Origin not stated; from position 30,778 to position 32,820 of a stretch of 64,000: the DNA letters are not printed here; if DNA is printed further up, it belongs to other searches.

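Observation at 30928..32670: PEP mutase-cytidylyltransferase fusion with a non-canonical EDQ (not EDK) catalytic-loop motif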

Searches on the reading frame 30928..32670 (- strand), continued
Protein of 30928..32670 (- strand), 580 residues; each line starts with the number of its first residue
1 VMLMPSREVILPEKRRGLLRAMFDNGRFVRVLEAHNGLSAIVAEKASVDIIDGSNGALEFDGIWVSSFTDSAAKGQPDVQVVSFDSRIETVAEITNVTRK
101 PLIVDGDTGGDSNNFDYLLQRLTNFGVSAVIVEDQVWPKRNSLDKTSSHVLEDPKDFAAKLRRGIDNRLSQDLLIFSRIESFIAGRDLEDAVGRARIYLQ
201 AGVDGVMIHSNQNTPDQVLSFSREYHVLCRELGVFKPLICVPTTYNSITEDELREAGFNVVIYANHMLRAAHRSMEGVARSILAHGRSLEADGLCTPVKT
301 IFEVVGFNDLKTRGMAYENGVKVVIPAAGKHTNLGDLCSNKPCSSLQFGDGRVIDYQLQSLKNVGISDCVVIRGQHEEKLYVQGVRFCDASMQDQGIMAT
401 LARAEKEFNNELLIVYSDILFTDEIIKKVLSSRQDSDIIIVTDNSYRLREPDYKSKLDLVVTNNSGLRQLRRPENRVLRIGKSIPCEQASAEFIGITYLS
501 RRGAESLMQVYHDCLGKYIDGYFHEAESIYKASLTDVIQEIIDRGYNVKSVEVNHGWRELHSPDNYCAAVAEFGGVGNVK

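Call 9: find_homologous_proteins(query=window:30928-32670:-, max_evalue=1e-10)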
Query window:30928-32670:- (580 aa): 7838 proteins with E <= 1e-10 among 8000 candidates; the best 120 are listed.
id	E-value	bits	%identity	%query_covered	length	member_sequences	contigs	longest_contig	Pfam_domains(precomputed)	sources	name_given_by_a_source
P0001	0.0e+0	1300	100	99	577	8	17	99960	PF13714.13,PF12804.14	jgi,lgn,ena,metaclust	metaclust:\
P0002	6.0e-214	730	57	98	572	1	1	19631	PF13714.13,PF12804.14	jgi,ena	-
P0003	1.5e-198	679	54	98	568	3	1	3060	PF13714.13,PF12804.14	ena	-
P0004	5.8e-190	651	55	97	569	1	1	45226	PF13714.13,PF12804.14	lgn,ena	-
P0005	2.5e-187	642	54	97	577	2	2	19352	PF13714.13,PF12804.14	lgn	-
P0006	4.9e-175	601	49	97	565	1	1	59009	PF13714.13,PF12804.14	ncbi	-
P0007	1.6e-172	593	47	98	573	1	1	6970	PF13714.13,PF12804.14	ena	-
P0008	9.3e-166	571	48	98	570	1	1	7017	PF13714.13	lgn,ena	-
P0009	3.7e-165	569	47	96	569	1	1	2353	PF13714.13,PF12804.14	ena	-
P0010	1.3e-164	567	47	98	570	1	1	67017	PF13714.13,PF12804.14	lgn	-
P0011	8.2e-164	564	48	98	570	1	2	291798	PF13714.13,PF12804.14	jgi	-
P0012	5.6e-162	558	47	98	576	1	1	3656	PF13714.13,PF12804.14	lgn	-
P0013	3.7e-161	556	46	98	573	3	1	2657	PF13714.13,PF12804.14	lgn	-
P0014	5.5e-160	552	47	98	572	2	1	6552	PF13714.13,PF12804.14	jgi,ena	-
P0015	9.8e-160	551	47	96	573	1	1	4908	PF13714.13,PF12804.14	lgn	-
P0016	7.1e-159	548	47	98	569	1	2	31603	PF13714.13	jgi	-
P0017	7.3e-159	548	46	98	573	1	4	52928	PF13714.13,PF12804.14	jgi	-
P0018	8.1e-159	548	47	98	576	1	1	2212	PF13714.13,PF12804.14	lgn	-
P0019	1.2e-158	547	47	97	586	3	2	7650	PF13714.13,PF12804.14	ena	-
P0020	1.3e-158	547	45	96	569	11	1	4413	PF13714.13,PF12804.14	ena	-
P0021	1.8e-158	547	47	95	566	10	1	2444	PF13714.13,PF12804.14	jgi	-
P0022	2.0e-158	546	47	97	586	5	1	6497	PF13714.13,PF12804.14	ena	-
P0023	5.8e-158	545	46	97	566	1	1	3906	PF13714.13,PF12804.14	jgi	-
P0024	6.2e-158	545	46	95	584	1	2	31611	PF13714.13,PF12804.14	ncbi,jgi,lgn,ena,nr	ncbi:MAG: phosphoenolpyruvate mutase [Nitrospinae bacterium CG11_big_fil_rev_8_21_14_0_20_56_8]|nr:M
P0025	6.8e-158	545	47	97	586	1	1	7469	PF13714.13,PF12804.14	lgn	-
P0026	8.1e-158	545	47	97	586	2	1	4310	PF13714.13,PF12804.14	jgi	-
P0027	8.1e-158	544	47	97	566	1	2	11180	PF13714.13,PF12804.14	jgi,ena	-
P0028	1.1e-157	544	48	96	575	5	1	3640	PF13714.13,PF01128.26,PF12804.14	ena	-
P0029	1.2e-157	544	45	98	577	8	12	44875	PF13714.13,PF12804.14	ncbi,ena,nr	ncbi:MAG: phosphoenolpyruvate mutase [Nitrospinaceae bacterium]|nr:phosphoenolpyruvate mutase [Nitro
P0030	1.2e-157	544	46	96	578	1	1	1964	PF13714.13,PF12804.14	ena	-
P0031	1.7e-157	543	47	95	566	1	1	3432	PF13714.13,PF12804.14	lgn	-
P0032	2.7e-157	543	45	98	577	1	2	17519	PF13714.13,PF12804.14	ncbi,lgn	-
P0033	2.8e-157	543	47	98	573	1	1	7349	PF13714.13,PF01128.26,PF12804.14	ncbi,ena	-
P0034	3.8e-157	542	45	96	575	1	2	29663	PF13714.13,PF12804.14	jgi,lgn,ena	-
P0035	4.6e-157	542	47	98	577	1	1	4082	PF13714.13,PF12804.14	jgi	jgi:phosphoenolpyruvate phosphomutase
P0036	4.9e-157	542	47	95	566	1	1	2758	PF13714.13,PF12804.14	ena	-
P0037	5.1e-157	542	45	98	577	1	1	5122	PF13714.13,PF12804.14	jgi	jgi:phosphoenolpyruvate phosphomutase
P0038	9.2e-157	541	46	96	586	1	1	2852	PF13714.13,PF12804.14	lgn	-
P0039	1.5e-156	540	45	98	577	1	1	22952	PF13714.13,PF12804.14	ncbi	-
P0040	1.6e-156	540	46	97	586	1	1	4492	PF13714.13,PF12804.14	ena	-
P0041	1.7e-156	540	47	97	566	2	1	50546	PF13714.13,PF12804.14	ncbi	ncbi:MAG: phosphoenolpyruvate mutase [Promethearchaeota archaeon]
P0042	3.0e-156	539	47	97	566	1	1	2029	PF13714.13,PF12804.14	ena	-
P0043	3.9e-156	539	47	95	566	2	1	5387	PF13714.13,PF12804.14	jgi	-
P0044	4.2e-156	539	47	95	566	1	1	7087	PF13714.13,PF12804.14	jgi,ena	-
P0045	4.2e-156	539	46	97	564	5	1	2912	PF13714.13,PF12804.14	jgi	-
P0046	4.9e-156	539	45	97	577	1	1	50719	PF13714.13,PF12804.14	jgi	jgi:phosphoenolpyruvate phosphomutase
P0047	6.3e-156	538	44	99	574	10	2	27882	PF13714.13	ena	-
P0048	6.7e-156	538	48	96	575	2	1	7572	PF13714.13,PF01128.26,PF12804.14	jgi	-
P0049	7.1e-156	538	46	97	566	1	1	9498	PF13714.13,PF12804.14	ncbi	-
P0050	8.9e-156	538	46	97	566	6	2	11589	PF13714.13,PF12804.14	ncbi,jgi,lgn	-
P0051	9.5e-156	538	46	97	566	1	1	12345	PF13714.13,PF12804.14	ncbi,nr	ncbi:MAG: phosphoenolpyruvate mutase [Candidatus Lokiarchaeota archaeon]|nr:phosphoenolpyruvate muta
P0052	1.1e-155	537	44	98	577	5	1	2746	PF13714.13,PF12804.14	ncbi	-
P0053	1.2e-155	537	47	95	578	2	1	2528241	PF13714.13,PF12804.14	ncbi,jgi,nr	ncbi:MAG: phosphoenolpyruvate mutase [Nitrospinaceae bacterium]|jgi:phosphoenolpyruvate phosphomutas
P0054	1.6e-155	537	47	95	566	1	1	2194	PF13714.13,PF12804.14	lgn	-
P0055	1.8e-155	537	45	98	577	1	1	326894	PF13714.13,PF12804.14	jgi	jgi:phosphoenolpyruvate phosphomutase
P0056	1.9e-155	537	45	97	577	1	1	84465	PF13714.13,PF12804.14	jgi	jgi:phosphoenolpyruvate phosphomutase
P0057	3.2e-155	536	46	97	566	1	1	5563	PF13714.13,PF12804.14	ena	-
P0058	3.9e-155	536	46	95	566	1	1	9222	PF13714.13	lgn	-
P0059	4.1e-155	536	45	96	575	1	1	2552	PF13714.13,PF12804.14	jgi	-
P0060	6.3e-155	535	46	97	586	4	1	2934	PF13714.13,PF12804.14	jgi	jgi:phosphoenolpyruvate phosphomutase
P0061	6.9e-155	535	47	96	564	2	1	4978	PF13714.13,PF12804.14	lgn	-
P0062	7.4e-155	535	45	97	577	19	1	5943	PF13714.13,PF12804.14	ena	-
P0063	7.5e-155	535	46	97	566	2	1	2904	PF13714.13,PF12804.14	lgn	-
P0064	7.6e-155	535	45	96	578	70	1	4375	PF13714.13,PF12804.14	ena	-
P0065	7.6e-155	535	44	97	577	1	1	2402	PF13714.13,PF12804.14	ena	-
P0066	8.0e-155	535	45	97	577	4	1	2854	PF13714.13,PF12804.14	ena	-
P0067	9.2e-155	534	45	95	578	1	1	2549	PF13714.13,PF12804.14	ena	-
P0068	1.0e-154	534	45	97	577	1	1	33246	PF13714.13,PF12804.14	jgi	jgi:phosphoenolpyruvate phosphomutase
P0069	1.1e-154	534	47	95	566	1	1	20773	PF13714.13,PF12804.14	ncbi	ncbi:MAG: phosphoenolpyruvate mutase [Promethearchaeota archaeon]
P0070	1.2e-154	534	44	98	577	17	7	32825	PF13714.13,PF12804.14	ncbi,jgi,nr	ncbi:MAG TPA: phosphoenolpyruvate mutase [Nitrospinaceae bacterium]|nr:phosphoenolpyruvate mutase [N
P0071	1.2e-154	534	45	97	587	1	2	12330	PF13714.13,PF12804.14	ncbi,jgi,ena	-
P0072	1.5e-154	534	46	97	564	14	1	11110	PF13714.13,PF12804.14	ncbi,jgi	ncbi:MAG: phosphoenolpyruvate mutase [Promethearchaeota archaeon]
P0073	1.6e-154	534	47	97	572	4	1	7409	PF13714.13,PF12804.14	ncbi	-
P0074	1.9e-154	533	46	98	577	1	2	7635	PF13714.13,PF12804.14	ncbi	-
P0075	2.4e-154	533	45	96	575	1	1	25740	PF13714.13,PF12804.14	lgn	-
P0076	3.2e-154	533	46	97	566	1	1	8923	PF13714.13,PF12804.14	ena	-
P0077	3.2e-154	533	46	97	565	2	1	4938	PF13714.13,PF12804.14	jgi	-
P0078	3.2e-154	533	45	96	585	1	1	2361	PF13714.13,PF12804.14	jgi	-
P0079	3.9e-154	532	44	97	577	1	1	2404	PF13714.13,PF12804.14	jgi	jgi:phosphoenolpyruvate phosphomutase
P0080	4.7e-154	532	45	96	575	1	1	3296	PF13714.13,PF12804.14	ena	-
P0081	4.7e-154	532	44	97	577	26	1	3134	PF13714.13,PF12804.14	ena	-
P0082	4.9e-154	532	47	95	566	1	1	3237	PF13714.13,PF12804.14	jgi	-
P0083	5.2e-154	532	45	95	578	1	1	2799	PF13714.13,PF12804.14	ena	-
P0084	5.5e-154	532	44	97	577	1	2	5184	PF13714.13,PF12804.14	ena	-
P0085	5.8e-154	532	44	98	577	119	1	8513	PF13714.13,PF12804.14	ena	-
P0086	6.5e-154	532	44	97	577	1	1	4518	PF13714.13,PF12804.14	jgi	jgi:phosphoenolpyruvate phosphomutase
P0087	6.9e-154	532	46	97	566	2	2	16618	PF13714.13,PF12804.14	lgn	-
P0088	7.1e-154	531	46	98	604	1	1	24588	PF13714.13,PF12804.14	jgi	-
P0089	1.0e-153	531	46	96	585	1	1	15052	PF13714.13,PF12804.14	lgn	-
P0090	1.0e-153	531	46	97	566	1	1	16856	PF13714.13,PF12804.14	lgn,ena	-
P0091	1.1e-153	531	44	99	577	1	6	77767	PF13714.13,PF12804.14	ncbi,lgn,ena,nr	ncbi:MAG: phosphoenolpyruvate mutase [Nitrospinae bacterium]|nr:phosphoenolpyruvate mutase [Nitrospi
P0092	1.2e-153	531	45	95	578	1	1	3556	PF13714.13,PF12804.14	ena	-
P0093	1.2e-153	531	45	97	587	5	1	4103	PF13714.13,PF01128.26,PF12804.14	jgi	jgi:phosphoenolpyruvate phosphomutase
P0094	1.5e-153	530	46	95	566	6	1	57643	PF13714.13,PF12804.14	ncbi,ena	-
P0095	1.6e-153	530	45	95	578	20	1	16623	PF13714.13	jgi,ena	-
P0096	2.0e-153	530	45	96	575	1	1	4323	PF13714.13,PF12804.14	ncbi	-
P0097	2.1e-153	530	45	95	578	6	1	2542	PF13714.13,PF12804.14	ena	-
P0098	2.2e-153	530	45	97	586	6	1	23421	PF13714.13,PF12804.14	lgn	-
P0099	2.5e-153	530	44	97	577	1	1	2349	PF13714.13,PF12804.14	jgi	jgi:phosphoenolpyruvate phosphomutase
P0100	2.6e-153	530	44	98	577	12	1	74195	PF13714.13,PF12804.14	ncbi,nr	ncbi:MAG: phosphoenolpyruvate mutase [Nitrospina sp.]|nr:phosphoenolpyruvate mutase [Nitrospina sp.]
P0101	2.6e-153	530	45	96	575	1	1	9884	PF13714.13,PF12804.14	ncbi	ncbi:MAG: phosphoenolpyruvate mutase [Nitrospinaceae bacterium]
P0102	3.0e-153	529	45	96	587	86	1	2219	PF13714.13,PF12804.14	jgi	jgi:phosphoenolpyruvate phosphomutase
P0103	3.0e-153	529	44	97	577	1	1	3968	PF13714.13,PF12804.14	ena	-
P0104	3.1e-153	529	45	96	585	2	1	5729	PF13714.13,PF12804.14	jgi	jgi:phosphoenolpyruvate phosphomutase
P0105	3.2e-153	529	45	97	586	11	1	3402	PF13714.13,PF12804.14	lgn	-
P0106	3.2e-153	529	46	97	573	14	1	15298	PF13714.13,PF12804.14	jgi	-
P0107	3.4e-153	529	44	97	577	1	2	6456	PF13714.13,PF12804.14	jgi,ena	-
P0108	3.5e-153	529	44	97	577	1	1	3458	PF13714.13,PF12804.14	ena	-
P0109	3.6e-153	529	45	97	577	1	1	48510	PF13714.13,PF12804.14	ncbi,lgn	ncbi:MAG: phosphoenolpyruvate mutase [Nitrospinota bacterium]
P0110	3.9e-153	529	44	97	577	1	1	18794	PF13714.13,PF12804.14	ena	-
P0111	4.0e-153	529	46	96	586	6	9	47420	PF13714.13,PF12804.14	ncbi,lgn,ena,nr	ncbi:MAG: phosphoenolpyruvate mutase [Nitrospina sp.]|nr:phosphoenolpyruvate mutase [Nitrospina sp.]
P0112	4.1e-153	529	45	96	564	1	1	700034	PF13714.13,PF12804.14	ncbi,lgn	-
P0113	4.7e-153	529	45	95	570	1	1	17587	PF13714.13,PF12804.14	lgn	-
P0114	5.0e-153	529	44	97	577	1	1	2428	PF13714.13,PF12804.14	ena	-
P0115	5.1e-153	529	44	97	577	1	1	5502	PF13714.13,PF12804.14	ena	-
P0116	5.1e-153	529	44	97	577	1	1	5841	PF13714.13,PF12804.14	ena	-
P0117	5.3e-153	529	44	97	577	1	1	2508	PF13714.13,PF12804.14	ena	-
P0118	6.1e-153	528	45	97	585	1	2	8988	PF13714.13,PF12804.14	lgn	-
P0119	6.5e-153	528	44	96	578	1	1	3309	PF13714.13,PF12804.14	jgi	-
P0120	6.5e-153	528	44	96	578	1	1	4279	PF13714.13,PF12804.14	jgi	-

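Call 15: find_encoding_contigs(protein=P0001, flank=10000, max_places=4)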
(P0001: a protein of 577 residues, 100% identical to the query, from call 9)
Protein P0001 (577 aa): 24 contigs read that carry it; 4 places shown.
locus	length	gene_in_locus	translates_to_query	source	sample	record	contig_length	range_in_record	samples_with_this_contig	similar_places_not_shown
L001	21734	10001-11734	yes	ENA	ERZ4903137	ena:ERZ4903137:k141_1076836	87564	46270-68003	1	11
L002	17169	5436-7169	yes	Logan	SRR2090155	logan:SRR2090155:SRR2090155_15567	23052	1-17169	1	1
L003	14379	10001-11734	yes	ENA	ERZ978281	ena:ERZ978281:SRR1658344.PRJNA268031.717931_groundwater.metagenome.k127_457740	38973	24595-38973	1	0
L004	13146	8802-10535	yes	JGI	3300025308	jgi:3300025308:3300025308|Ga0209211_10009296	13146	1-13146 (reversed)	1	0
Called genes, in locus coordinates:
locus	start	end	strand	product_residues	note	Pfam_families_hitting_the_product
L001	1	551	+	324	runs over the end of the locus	-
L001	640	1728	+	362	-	PF00483:NTP_transferase, PF12804:NTP_transf_3, PF00132:Hexapep, PF25084:LbH_EIF2B (weak), PF00132:Hexapep, PF25087:GMPPB_C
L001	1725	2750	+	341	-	PF01073:3Beta_HSD, PF01370:Epimerase, PF02719:Polysacc_synt_2, PF04321:RmlD_sub_bind, PF07993:NAD_binding_4, PF16363:GDP_Man_Dehyd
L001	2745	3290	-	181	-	PF14602:Hexapep_2 (faint), PF00132:Hexapep (faint)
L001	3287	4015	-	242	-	PF13641:Glyco_tranf_2_3 (weak), PF00535:Glycos_transf_2, PF10111:Glyco_tranf_2_2 (weak)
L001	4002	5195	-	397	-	PF01041:DegT_DnrJ_EryC1, PF00155:Aminotran_1_2, PF00266:Aminotran_5 (weak), PF01053:Cys_Met_Meta_PP, PF01212:Beta_elim_lyase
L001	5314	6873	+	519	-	-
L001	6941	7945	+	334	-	PF00953:Glycos_transf_4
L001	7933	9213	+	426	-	PF01943:Polysacc_synt, PF13440:Polysacc_synt_3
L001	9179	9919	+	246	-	PF00535:Glycos_transf_2, PF10111:Glyco_tranf_2_2 (weak), PF13641:Glyco_tranf_2_3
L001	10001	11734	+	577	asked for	PF13714:PEP_mutase, PF12804:NTP_transf_3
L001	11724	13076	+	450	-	-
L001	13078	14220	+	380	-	PF02776:TPP_enzyme_N (faint), PF02775:TPP_enzyme_C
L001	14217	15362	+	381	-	PF00465:Fe-ADH, PF13685:Fe-ADH_2, PF25137:ADH_Fe_C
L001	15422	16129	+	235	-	PF01066:CDP-OH_P_transf (weak)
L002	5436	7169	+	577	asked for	PF13714:PEP_mutase, PF12804:NTP_transf_3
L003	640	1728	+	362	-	PF00483:NTP_transferase, PF12804:NTP_transf_3, PF00132:Hexapep, PF25084:LbH_EIF2B (weak), PF00132:Hexapep, PF25087:GMPPB_C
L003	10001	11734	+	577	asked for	PF13714:PEP_mutase, PF12804:NTP_transf_3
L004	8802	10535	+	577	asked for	PF13714:PEP_mutase, PF12804:NTP_transf_3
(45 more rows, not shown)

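Call 16: find_encoding_contigs(protein=P0004, flank=10000, max_places=3)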
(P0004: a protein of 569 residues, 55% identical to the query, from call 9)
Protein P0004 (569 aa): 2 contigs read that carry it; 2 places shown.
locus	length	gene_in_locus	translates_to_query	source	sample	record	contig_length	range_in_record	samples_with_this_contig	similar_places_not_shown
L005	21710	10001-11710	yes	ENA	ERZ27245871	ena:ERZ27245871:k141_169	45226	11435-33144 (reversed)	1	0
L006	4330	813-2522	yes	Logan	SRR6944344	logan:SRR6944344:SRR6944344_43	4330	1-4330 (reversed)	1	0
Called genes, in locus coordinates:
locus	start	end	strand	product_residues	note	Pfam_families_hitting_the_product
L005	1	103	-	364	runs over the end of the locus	PF13439:Glyco_transf_4 (weak), PF00534:Glycos_transf_1, PF13692:Glyco_trans_1_4, PF13524:Glyco_trans_1_2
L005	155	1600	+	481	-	PF13231:PMT_2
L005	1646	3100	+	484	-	PF02310:B12-binding, PF04055:Radical_SAM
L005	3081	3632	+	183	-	PF00293:NUDIX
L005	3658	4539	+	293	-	PF00535:Glycos_transf_2, PF13641:Glyco_tranf_2_3, PF13506:Glyco_transf_21, PF13632:Glyco_trans_2_3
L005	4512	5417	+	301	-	PF03706:LPG_synthase_TM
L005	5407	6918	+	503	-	PF03706:LPG_synthase_TM, PF01209:Ubie_methyltran, PF07021:MetW, PF13489:Methyltransf_23, PF08241:Methyltransf_11, PF08242:Methyltransf_12, PF13649:Methyltransf_25, PF13847:Methyltransf_31, +2 more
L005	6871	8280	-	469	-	-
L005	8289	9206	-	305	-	PF03706:LPG_synthase_TM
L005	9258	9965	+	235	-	PF01066:CDP-OH_P_transf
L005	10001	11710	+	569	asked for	PF13714:PEP_mutase, PF12804:NTP_transf_3 (weak)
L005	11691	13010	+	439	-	PF13560:HTH_31 (faint), PF07883:Cupin_2 (faint), PF12844:HTH_19 (weak), PF01381:HTH_3 (weak)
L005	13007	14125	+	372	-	PF02776:TPP_enzyme_N, PF02775:TPP_enzyme_C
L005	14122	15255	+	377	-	PF00465:Fe-ADH, PF13685:Fe-ADH_2, PF25137:ADH_Fe_C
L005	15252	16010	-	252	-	PF00483:NTP_transferase, PF12804:NTP_transf_3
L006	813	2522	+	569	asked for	PF13714:PEP_mutase, PF12804:NTP_transf_3 (weak)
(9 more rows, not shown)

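Call 17: find_encoding_contigs(protein=P0005, flank=10000, max_places=3)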
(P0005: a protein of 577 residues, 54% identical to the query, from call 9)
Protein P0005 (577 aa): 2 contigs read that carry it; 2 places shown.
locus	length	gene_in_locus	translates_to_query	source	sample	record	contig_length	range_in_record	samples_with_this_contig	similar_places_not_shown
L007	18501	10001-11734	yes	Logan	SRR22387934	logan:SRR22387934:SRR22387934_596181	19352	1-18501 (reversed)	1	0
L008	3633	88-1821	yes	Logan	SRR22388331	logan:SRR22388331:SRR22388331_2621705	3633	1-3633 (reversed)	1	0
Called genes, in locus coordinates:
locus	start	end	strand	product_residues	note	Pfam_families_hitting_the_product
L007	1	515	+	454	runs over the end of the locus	?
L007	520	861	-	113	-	-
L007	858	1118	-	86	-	-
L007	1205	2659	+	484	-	PF02310:B12-binding, PF04055:Radical_SAM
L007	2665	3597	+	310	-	PF01073:3Beta_HSD, PF01370:Epimerase, PF02719:Polysacc_synt_2, PF04321:RmlD_sub_bind, PF13460:NAD_binding_10 (weak), PF16363:GDP_Man_Dehyd, PF07993:NAD_binding_4 (weak)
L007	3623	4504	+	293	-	PF00535:Glycos_transf_2, PF13641:Glyco_tranf_2_3, PF13506:Glyco_transf_21 (weak), PF13632:Glyco_trans_2_3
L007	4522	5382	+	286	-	PF03706:LPG_synthase_TM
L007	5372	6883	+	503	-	PF03706:LPG_synthase_TM, PF01209:Ubie_methyltran (weak), PF07021:MetW, PF13489:Methyltransf_23, PF08241:Methyltransf_11, PF08242:Methyltransf_12, PF13649:Methyltransf_25, PF13847:Methyltransf_31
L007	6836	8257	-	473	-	-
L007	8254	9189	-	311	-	PF03706:LPG_synthase_TM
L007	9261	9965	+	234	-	PF01066:CDP-OH_P_transf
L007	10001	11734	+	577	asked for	PF13714:PEP_mutase, PF12804:NTP_transf_3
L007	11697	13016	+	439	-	PF07883:Cupin_2 (faint)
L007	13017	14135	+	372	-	PF02776:TPP_enzyme_N (weak), PF02775:TPP_enzyme_C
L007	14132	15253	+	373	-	PF00465:Fe-ADH, PF13685:Fe-ADH_2, PF25137:ADH_Fe_C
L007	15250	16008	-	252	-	PF00483:NTP_transferase, PF12804:NTP_transf_3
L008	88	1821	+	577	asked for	PF13714:PEP_mutase, PF12804:NTP_transf_3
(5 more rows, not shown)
